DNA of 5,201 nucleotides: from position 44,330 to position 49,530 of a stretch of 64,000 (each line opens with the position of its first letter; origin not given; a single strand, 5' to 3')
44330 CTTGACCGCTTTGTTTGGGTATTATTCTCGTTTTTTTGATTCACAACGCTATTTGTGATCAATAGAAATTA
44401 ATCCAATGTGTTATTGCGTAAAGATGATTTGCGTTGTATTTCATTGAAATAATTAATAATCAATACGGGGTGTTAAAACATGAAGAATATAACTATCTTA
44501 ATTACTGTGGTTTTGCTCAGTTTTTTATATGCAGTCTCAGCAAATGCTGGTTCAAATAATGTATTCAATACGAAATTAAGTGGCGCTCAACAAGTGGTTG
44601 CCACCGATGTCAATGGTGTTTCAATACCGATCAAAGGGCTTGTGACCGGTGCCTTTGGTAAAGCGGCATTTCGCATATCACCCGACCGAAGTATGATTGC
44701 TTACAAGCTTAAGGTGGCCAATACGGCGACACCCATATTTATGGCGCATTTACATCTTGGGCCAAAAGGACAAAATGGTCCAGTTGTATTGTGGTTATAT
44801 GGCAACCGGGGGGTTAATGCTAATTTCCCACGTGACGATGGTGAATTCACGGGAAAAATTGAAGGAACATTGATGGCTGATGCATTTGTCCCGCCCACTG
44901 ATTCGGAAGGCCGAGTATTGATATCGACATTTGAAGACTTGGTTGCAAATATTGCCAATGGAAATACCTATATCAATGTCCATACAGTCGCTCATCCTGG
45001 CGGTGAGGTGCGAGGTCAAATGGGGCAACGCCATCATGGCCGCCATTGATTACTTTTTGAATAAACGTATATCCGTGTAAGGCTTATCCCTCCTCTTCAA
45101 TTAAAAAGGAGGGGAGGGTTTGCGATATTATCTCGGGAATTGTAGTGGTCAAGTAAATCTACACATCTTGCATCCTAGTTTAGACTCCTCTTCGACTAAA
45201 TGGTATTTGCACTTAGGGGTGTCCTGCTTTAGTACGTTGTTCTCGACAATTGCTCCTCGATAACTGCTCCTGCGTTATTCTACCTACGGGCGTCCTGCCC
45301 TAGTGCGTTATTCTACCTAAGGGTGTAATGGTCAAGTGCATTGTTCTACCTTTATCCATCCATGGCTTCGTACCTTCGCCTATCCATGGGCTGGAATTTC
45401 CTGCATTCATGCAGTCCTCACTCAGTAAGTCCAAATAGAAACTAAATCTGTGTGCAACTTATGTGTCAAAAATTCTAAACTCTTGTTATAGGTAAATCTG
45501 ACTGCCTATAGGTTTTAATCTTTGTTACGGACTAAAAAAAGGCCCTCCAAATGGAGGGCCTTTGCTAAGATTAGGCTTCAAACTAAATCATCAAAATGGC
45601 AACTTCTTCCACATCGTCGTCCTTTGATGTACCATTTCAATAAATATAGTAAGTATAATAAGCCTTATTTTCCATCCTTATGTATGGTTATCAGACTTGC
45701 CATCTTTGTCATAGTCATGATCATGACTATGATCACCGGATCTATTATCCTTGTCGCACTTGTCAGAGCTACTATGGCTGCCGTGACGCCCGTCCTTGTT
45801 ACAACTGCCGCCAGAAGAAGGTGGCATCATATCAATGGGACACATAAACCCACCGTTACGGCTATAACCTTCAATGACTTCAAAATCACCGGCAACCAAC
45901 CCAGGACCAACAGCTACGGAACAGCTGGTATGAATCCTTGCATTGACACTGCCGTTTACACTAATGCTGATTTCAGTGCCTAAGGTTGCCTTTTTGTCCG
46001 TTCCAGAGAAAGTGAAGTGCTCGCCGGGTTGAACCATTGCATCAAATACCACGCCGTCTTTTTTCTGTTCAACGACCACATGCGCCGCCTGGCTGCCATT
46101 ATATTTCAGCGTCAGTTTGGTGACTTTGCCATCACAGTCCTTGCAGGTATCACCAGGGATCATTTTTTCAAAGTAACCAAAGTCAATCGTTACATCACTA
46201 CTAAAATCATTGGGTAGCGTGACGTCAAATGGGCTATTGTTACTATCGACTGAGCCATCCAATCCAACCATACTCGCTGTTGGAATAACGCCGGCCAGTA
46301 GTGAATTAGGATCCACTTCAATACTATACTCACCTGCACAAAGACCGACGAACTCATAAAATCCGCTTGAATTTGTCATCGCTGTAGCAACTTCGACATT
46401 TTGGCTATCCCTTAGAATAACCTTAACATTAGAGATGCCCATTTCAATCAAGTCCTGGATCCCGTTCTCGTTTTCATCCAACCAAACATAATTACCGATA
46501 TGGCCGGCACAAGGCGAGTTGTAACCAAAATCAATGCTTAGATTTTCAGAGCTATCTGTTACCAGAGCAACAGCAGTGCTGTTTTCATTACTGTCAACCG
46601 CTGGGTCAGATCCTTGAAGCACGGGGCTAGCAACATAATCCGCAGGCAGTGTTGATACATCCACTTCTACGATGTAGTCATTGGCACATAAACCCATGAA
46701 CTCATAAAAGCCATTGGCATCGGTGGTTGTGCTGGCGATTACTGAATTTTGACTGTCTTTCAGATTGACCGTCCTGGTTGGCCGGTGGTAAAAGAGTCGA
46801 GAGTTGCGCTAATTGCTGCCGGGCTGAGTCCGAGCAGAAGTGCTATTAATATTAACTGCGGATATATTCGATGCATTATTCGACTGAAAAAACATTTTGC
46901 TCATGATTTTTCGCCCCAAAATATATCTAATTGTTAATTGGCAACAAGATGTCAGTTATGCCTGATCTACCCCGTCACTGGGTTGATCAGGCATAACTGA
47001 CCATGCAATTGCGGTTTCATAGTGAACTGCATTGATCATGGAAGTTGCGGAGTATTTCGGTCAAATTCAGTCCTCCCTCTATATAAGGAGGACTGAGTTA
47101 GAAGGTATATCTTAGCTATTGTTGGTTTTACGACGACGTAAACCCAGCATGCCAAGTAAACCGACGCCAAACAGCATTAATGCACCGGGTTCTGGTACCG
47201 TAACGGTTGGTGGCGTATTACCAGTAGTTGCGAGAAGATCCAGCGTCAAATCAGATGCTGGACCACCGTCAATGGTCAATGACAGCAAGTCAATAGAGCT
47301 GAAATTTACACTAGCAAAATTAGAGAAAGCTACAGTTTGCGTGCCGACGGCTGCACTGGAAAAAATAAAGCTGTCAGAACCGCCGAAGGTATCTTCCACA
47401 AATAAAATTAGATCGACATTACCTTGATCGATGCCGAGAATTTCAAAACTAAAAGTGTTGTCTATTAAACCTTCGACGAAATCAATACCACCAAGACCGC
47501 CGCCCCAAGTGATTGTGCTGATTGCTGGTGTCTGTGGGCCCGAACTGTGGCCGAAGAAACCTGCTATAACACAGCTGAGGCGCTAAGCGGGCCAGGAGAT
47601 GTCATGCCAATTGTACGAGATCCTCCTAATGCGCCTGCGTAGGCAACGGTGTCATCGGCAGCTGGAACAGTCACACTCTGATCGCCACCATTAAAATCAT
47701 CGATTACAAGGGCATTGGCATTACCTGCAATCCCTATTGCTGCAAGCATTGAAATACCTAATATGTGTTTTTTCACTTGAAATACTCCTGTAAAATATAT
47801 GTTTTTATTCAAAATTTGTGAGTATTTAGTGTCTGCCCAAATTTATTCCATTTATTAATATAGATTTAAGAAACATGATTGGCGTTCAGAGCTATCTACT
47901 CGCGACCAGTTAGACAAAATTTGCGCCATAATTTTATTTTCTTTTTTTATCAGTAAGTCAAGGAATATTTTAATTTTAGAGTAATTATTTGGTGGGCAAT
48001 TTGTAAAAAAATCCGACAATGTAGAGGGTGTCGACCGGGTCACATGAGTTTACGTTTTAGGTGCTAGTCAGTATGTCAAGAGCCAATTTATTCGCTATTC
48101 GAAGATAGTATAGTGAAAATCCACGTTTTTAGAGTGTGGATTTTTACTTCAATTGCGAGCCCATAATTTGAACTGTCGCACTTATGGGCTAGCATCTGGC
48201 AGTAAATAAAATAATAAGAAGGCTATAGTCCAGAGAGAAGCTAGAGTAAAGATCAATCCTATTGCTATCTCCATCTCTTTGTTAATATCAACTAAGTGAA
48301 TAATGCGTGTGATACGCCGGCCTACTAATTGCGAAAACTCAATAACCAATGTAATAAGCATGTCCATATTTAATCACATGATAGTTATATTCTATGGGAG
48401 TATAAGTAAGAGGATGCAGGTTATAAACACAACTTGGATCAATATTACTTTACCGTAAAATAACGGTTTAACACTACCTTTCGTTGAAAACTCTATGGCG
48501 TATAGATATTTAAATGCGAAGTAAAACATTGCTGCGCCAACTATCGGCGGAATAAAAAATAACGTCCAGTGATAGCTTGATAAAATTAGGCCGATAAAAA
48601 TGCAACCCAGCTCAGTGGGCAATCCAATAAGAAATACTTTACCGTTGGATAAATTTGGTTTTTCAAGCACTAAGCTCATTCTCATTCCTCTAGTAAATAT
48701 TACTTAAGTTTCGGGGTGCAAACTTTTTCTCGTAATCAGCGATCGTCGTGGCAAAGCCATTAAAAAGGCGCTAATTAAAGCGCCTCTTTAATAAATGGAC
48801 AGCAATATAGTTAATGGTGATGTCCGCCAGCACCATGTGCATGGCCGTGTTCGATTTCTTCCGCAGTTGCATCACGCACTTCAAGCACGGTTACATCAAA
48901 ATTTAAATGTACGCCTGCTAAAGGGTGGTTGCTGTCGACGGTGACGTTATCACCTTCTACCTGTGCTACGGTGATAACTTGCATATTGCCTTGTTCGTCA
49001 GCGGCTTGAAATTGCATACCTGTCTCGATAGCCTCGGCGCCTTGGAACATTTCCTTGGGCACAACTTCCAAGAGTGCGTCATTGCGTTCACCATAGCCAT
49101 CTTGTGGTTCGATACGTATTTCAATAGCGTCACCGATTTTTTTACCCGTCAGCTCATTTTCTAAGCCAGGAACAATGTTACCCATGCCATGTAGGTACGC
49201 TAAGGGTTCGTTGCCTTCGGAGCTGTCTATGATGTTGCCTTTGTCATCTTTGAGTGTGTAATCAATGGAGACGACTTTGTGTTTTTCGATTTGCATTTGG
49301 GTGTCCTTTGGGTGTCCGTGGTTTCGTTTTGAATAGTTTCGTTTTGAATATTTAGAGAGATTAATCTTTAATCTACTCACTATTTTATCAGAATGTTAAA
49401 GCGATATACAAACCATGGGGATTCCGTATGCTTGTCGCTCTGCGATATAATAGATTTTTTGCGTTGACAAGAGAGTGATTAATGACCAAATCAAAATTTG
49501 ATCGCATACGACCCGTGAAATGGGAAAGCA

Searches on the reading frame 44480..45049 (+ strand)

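Call 74: search_protein_families(library=pfam, proteins=[window:44480-45049:+], max_evalue=0.001)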
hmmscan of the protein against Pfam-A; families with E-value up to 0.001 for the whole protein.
window:44480-45049:+ (189 aa): 1 family
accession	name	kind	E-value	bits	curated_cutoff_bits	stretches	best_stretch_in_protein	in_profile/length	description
PF07452.17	CHRD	-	1.1e-23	84.8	24.1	1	29-181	1-117/117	CHRD domain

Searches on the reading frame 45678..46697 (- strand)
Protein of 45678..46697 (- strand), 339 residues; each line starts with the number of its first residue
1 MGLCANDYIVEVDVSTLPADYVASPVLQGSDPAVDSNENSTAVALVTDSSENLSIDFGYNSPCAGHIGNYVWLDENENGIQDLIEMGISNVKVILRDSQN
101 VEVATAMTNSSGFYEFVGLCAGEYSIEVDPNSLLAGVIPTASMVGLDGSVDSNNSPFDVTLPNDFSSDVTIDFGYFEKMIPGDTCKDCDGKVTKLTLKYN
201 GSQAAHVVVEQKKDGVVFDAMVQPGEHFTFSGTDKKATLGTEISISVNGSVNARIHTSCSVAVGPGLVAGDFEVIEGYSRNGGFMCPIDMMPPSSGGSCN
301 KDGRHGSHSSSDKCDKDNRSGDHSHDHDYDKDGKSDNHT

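Call 74: search_protein_families(library=pfam, proteins=[window:45678-46697:-], max_evalue=0.001)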
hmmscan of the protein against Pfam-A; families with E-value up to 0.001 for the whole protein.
window:45678-46697:- (339 aa): 3 families
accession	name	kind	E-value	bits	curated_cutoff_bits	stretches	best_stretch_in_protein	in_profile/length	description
PF17210.9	SdrD_B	-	2.5e-29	102.2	29.7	1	66-175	2-112/112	SdrD B-like domain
PF24269.1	DUF7467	-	6.7e-10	40.2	27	1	184-275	17-114/116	Domain of unknown function (DUF7467)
PF13620.12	CarboxypepD_reg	-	3.5e-06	27.7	32.3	1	87-129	13-55/82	Carboxypeptidase regulatory-like domain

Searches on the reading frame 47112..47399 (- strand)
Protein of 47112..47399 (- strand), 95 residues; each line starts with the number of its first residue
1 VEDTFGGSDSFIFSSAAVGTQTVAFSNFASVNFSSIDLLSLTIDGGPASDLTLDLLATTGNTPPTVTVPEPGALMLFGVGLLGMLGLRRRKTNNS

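Call 74: search_protein_families(library=pfam, proteins=[window:47112-47399:-], max_evalue=0.001)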
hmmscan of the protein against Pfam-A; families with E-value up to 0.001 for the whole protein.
window:47112-47399:- (95 aa): 1 family
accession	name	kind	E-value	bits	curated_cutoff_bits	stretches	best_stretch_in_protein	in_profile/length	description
PF07589.16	PEP-CTERM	-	1.4e-08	34.9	20.7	1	67-90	1-24/24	PEP-CTERM motif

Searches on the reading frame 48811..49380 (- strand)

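Call 61: search_protein_families(library=pfam, proteins=[window:48811-49380:-], max_evalue=0.001)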
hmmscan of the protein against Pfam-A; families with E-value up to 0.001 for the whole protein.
window:48811-49380:- (189 aa): 1 family
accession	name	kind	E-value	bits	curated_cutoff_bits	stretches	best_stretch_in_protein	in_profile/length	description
PF00254.34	FKBP_C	-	3.8e-11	43.6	21.1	1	30-102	4-77/94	FKBP-type peptidyl-prolyl cis-trans isomerase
